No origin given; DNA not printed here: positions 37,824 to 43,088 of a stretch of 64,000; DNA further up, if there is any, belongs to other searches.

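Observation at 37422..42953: Giant secreted NHL-propeller/FN3/TPR/transglutaminase-like protein, coupled to a small secreted partner, occupying the slot where lpxB-rnhB normally follow lpxA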

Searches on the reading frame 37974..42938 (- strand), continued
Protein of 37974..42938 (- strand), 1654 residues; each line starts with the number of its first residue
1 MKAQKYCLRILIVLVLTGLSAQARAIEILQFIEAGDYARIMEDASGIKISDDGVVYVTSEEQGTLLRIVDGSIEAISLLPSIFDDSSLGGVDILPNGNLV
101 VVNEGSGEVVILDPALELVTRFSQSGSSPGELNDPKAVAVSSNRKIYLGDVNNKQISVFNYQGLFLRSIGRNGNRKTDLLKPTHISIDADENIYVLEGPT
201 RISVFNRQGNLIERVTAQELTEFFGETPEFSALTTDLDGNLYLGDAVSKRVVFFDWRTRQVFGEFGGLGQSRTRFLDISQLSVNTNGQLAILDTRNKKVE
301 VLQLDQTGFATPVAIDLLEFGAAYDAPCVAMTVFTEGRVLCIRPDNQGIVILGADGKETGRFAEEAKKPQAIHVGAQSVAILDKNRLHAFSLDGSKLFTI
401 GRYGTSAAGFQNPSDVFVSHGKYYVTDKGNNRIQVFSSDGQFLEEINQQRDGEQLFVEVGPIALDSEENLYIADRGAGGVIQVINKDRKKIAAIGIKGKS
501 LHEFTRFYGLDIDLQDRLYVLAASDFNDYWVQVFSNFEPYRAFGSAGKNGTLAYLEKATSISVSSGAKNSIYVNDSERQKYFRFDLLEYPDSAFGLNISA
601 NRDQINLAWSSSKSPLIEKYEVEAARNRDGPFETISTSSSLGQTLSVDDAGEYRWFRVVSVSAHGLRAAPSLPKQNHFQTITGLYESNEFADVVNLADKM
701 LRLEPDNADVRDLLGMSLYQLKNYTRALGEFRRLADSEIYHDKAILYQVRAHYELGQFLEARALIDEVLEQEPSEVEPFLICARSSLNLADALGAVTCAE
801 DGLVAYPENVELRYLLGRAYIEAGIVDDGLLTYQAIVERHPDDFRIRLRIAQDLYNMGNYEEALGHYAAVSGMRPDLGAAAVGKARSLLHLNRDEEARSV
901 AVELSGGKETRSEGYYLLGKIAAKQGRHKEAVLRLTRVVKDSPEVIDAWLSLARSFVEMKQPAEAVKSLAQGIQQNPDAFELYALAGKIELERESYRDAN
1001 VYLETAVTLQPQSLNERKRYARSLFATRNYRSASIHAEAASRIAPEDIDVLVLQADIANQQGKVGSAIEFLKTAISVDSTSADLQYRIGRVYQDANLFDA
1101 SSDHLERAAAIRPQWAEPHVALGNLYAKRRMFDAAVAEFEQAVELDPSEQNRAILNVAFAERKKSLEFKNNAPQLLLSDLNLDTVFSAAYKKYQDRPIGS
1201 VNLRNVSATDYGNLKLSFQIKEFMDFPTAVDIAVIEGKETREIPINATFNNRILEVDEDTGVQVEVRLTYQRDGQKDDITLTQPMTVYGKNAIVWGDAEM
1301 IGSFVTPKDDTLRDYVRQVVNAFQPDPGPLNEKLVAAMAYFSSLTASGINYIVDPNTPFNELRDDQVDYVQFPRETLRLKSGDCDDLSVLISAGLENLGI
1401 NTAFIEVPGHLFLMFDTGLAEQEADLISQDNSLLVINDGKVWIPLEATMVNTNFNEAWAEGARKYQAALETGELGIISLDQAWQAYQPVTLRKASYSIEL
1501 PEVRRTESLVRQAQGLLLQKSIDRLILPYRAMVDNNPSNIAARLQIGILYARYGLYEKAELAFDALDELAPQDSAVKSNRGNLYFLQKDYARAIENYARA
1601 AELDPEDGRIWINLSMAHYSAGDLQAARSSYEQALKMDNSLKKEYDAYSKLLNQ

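Call 13: find_encoding_contigs(protein=P0070, flank=10000, max_places=2)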
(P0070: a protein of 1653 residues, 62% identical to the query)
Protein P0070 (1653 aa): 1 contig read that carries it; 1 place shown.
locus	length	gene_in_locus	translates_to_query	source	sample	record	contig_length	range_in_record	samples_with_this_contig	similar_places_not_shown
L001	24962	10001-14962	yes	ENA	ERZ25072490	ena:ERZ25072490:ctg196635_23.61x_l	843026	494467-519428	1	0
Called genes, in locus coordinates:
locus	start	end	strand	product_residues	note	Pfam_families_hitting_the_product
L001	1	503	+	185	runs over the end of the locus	PF01765:RRF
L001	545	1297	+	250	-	PF01255:Prenyltransf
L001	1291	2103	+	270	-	PF01148:CTP_transf_1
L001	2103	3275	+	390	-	PF02670:DXP_reductoisom, PF08436:DXP_redisom_C, PF13288:DXPR_C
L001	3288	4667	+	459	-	PF02163:Peptidase_M50, PF13180:PDZ_2 (faint), PF17820:PDZ_6 (weak), PF21558:Pept_S41_N_bact (faint), PF00595:PDZ (weak), PF17820:PDZ_6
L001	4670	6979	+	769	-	PF08478:POTRA_1 (faint), PF07244:POTRA, PF08479:POTRA_2 (faint), PF07244:POTRA, PF01103:Omp85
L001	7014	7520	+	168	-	PF03938:OmpH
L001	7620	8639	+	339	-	PF04613:LpxD, PF25084:LbH_EIF2B, PF25087:GMPPB_C (weak), PF00132:Hexapep, PF14602:Hexapep_2 (faint), PF25087:GMPPB_C (weak), PF00132:Hexapep (weak)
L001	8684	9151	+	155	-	PF22817:ApeP-like, PF07977:FabA, PF22818:ApeI-like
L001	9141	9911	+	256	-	PF25087:GMPPB_C (faint), PF00132:Hexapep, PF13720:Acetyltransf_11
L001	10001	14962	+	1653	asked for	PF01436:NHL (faint), PF17170:DUF5128 (faint), PF07719:TPR_2 (faint), PF12895:ANAPC3 (faint), PF14559:TPR_19 (weak), PF20308:TPR-S (weak), PF13414:TPR_11 (weak), PF00515:TPR_1 (weak), +12 more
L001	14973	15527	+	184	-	-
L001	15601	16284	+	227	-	PF00814:TsaD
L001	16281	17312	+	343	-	PF01142:TruD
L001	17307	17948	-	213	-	PF13489:Methyltransf_23, PF13847:Methyltransf_31, PF08241:Methyltransf_11, PF08242:Methyltransf_12, PF13649:Methyltransf_25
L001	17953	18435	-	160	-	PF00578:AhpC-TSA, PF08534:Redoxin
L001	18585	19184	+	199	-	PF00702:Hydrolase, PF12710:HAD (weak), PF13419:HAD_2, PF13242:Hydrolase_like (weak)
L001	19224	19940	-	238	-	PF00753:Lactamase_B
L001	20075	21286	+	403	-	PF00764:Arginosuc_synth, PF20979:Arginosuc_syn_C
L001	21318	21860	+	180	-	-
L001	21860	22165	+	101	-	-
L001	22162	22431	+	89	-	PF00708:Acylphosphatase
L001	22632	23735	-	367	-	PF07995:GSDH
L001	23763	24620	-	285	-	-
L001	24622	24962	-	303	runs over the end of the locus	PF02219:MTHFR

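Call 14: find_encoding_contigs(protein=P0101, flank=10000, max_places=2)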
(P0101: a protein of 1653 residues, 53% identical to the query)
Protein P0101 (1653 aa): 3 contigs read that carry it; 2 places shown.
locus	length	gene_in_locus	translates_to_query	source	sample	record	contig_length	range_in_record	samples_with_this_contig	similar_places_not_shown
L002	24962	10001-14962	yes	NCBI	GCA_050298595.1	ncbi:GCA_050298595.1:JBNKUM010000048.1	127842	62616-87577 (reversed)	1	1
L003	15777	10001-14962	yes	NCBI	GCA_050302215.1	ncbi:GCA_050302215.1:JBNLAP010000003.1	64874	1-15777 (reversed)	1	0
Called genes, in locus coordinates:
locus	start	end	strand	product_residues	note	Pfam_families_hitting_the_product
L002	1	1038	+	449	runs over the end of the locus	PF10011:DUF2254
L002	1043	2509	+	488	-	PF02874:ATP-synt_ab_N, PF00006:ATP-synt_ab, PF22919:ATP-synt_VA_C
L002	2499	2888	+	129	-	PF02823:ATP-synt_DE_N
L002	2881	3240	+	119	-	PF09527:ATPase_gene1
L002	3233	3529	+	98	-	PF12966:AtpR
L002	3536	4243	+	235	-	PF00119:ATP-synt_A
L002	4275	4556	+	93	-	PF00137:ATP-synt_C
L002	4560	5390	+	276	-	PF00430:ATP-synt_B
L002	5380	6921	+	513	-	PF00006:ATP-synt_ab, PF00306:ATP-synt_ab_C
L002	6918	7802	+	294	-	PF00231:ATP-synt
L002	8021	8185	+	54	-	-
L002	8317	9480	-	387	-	PF01408:GFO_IDH_MocA, PF02894:GFO_IDH_MocA_C, PF22725:GFO_IDH_MocA_C3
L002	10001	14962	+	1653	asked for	PF14559:TPR_19 (weak), PF13414:TPR_11 (weak), PF14559:TPR_19, PF23914:TPR_CcmH_CycH (weak), PF12895:ANAPC3 (weak), PF14559:TPR_19 (weak), PF13432:TPR_16 (weak), PF00515:TPR_1, +16 more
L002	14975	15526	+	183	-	PF13174:TPR_6 (faint)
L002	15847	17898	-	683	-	PF04879:Molybdop_Fe4S4 (weak), PF00384:Molybdopterin, PF01568:Molydop_binding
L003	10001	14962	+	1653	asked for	PF14559:TPR_19 (weak), PF13414:TPR_11 (weak), PF14559:TPR_19, PF23914:TPR_CcmH_CycH (weak), PF12895:ANAPC3 (weak), PF14559:TPR_19 (weak), PF13432:TPR_16 (weak), PF00515:TPR_1, +16 more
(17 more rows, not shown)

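Call 15: find_encoding_contigs(protein=P0118, flank=10000, max_places=2)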
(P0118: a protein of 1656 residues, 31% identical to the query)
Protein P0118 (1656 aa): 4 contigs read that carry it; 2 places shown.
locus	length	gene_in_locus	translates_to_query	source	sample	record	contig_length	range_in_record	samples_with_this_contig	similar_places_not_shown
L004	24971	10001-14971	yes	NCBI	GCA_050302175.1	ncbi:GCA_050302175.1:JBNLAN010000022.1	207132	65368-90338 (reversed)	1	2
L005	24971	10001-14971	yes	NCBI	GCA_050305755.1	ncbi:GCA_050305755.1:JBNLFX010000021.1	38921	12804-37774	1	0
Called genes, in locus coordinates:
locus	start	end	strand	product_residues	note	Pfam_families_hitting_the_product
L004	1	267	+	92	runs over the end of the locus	-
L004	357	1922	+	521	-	PF00072:Response_reg, PF13487:HD_5, PF01966:HD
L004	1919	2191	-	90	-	PF01722:BolA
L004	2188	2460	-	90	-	PF01985:CRS1_YhbY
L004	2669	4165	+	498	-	PF00672:HAMP, PF00211:Guanylate_cyc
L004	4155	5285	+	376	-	PF00515:TPR_1 (faint), PF07719:TPR_2 (faint)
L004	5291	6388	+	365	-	PF04551:GcpE, PF26540:GcpE_C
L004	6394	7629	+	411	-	PF13393:tRNA-synt_His, PF00587:tRNA-synt_2b, PF03129:HGTP_anticodon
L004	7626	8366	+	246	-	PF07556:DUF1538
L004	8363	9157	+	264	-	PF07556:DUF1538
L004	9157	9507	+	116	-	PF00543:P-II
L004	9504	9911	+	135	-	PF00571:CBS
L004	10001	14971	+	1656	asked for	PF13432:TPR_16 (weak), PF14559:TPR_19, PF23914:TPR_CcmH_CycH (weak), PF13424:TPR_12 (weak), PF13432:TPR_16 (weak), PF00515:TPR_1, PF07719:TPR_2 (weak), PF13414:TPR_11, +15 more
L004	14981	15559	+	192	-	PF13174:TPR_6 (faint)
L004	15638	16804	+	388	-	PF01817:CM_2, PF00800:PDT, PF01842:ACT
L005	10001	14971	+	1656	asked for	PF13432:TPR_16 (weak), PF14559:TPR_19, PF23914:TPR_CcmH_CycH (weak), PF13424:TPR_12 (weak), PF13432:TPR_16 (weak), PF00515:TPR_1, PF07719:TPR_2 (weak), PF13414:TPR_11, +15 more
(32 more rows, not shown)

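Call 16: find_encoding_contigs(protein=P0119, flank=10000, max_places=2)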
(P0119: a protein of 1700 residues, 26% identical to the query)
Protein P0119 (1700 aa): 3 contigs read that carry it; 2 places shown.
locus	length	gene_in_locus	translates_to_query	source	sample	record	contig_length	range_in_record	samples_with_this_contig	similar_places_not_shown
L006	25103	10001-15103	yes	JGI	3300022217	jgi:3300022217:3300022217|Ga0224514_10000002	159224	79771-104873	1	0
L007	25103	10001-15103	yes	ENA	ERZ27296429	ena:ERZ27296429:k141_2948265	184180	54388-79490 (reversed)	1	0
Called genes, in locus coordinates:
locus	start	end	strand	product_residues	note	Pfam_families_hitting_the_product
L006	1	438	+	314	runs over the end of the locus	PF00535:Glycos_transf_2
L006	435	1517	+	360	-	-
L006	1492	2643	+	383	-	PF20706:GT4-conflict, PF00534:Glycos_transf_1, PF13692:Glyco_trans_1_4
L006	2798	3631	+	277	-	PF00551:Formyl_trans_N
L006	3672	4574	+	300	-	PF03706:LPG_synthase_TM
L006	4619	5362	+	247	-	PF05724:TPMT (faint), PF03848:TehB (weak), PF13489:Methyltransf_23, PF02353:CMAS, PF13847:Methyltransf_31, PF08241:Methyltransf_11, PF08242:Methyltransf_12, PF13649:Methyltransf_25, +1 more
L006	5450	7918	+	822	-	PF09586:YfhO (weak)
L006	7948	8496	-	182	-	PF13174:TPR_6 (faint)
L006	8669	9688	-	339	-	PF01757:Acyl_transf_3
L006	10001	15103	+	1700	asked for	PF01436:NHL (weak), PF17170:DUF5128 (weak), PF01436:NHL (weak), PF17170:DUF5128 (weak), PF01436:NHL, PF17170:DUF5128, PF14559:TPR_19 (weak), PF25063:ARM_TT21_C, +34 more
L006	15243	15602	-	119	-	PF00589:Phage_integrase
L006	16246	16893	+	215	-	-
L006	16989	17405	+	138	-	-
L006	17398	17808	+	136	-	PF08937:ThsB_TIR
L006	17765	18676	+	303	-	PF00072:Response_reg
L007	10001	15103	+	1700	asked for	PF01436:NHL (weak), PF17170:DUF5128 (weak), PF01436:NHL (weak), PF17170:DUF5128 (weak), PF01436:NHL, PF17170:DUF5128, PF14559:TPR_19 (weak), PF25063:ARM_TT21_C, +34 more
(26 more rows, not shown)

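Call 17: find_encoding_contigs(protein=P0115, flank=10000, max_places=2)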
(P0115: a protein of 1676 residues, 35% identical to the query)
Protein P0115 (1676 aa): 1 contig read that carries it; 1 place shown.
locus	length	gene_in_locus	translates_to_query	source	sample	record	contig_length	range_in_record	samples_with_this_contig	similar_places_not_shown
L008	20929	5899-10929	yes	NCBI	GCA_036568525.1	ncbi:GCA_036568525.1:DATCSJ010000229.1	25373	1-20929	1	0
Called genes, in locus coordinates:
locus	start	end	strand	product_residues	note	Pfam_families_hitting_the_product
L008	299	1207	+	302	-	PF00126:HTH_1, PF03466:LysR_substrate, PF12849:PBP_like_2 (faint)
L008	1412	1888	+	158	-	PF11220:DUF3015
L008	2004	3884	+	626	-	PF25225:DUF7843, PF13387:Lnb_N, PF25222:DUF7840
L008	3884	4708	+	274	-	PF05448:AXE1 (faint), PF02129:Peptidase_S15 (faint), PF12146:Hydrolase_4, PF20434:BD-FAE, PF00561:Abhydrolase_1, PF12697:Abhydrolase_6, PF00326:Peptidase_S9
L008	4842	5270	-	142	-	PF01230:HIT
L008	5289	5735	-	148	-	-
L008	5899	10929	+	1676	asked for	PF08450:SGL (faint), PF01436:NHL (weak), PF17170:DUF5128 (faint), PF14559:TPR_19 (weak), PF23914:TPR_CcmH_CycH (weak), PF13432:TPR_16 (weak), PF00515:TPR_1 (weak), PF14559:TPR_19 (weak), +15 more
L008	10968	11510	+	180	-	PF13525:YfiO (faint), PF13174:TPR_6 (faint), PF13428:TPR_14 (faint), PF13432:TPR_16 (faint)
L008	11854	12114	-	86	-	PF24731:DUF7683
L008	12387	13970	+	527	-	PF04262:Glu_cys_ligase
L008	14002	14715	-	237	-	PF00501:AMP-binding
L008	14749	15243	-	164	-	PF10003:DUF2244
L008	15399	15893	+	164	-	PF04892:VanZ-LLP1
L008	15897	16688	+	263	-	PF00753:Lactamase_B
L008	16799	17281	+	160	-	PF09719:C_GCAxxG_C_C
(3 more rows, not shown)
